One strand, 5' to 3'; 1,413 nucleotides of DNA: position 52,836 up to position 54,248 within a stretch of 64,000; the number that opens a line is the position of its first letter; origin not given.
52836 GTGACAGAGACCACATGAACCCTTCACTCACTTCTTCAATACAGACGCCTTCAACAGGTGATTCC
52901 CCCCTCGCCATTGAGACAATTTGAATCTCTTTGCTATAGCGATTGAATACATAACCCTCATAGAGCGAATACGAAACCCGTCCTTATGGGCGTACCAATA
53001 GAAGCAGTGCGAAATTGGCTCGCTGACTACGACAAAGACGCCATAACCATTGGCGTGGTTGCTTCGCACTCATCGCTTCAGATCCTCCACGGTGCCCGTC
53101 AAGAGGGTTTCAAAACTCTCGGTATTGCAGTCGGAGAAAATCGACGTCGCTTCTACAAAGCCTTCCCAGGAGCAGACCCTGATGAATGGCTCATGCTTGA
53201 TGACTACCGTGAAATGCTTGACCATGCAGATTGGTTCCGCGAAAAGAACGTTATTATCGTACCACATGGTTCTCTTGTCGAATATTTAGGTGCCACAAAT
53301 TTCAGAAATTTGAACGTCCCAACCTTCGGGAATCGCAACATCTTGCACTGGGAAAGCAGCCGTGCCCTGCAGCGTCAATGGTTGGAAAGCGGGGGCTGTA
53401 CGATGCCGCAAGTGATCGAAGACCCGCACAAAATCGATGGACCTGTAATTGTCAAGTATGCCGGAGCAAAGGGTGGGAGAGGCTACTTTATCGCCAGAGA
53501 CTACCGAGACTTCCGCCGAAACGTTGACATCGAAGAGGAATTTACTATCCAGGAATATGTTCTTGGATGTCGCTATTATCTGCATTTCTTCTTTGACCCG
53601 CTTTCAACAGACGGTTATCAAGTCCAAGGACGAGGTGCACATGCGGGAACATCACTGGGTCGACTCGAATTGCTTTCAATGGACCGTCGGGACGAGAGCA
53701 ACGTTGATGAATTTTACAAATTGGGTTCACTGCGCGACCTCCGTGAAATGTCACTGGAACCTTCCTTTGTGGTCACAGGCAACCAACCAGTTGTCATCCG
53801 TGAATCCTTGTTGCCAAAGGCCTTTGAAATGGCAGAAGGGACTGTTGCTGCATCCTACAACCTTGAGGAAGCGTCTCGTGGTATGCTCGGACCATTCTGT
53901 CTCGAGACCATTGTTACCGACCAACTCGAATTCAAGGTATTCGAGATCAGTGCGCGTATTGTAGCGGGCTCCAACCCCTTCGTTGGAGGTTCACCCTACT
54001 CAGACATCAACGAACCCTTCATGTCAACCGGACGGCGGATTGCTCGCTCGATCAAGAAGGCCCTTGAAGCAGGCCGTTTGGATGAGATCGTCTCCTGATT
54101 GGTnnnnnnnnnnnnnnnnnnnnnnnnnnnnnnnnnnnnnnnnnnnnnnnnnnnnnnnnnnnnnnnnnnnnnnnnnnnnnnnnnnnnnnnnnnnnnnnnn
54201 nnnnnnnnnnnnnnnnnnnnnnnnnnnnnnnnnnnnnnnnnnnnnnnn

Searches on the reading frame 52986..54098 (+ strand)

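Call 10: search_protein_families(library=pfam, proteins=[window:52986-54098:+], max_evalue=0.001)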
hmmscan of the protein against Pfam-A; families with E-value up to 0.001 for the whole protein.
window:52986-54098:+ (370 aa): 2 families
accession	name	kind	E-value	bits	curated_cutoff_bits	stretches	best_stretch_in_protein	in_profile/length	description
PF06973.17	DUF1297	-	1.3e-53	181.8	23.8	1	184-369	21-187/188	Domain of unknown function (DUF1297)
PF06849.18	DUF1246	-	1.3e-38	132.2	25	1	22-143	1-121/122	Protein of unknown function (DUF1246)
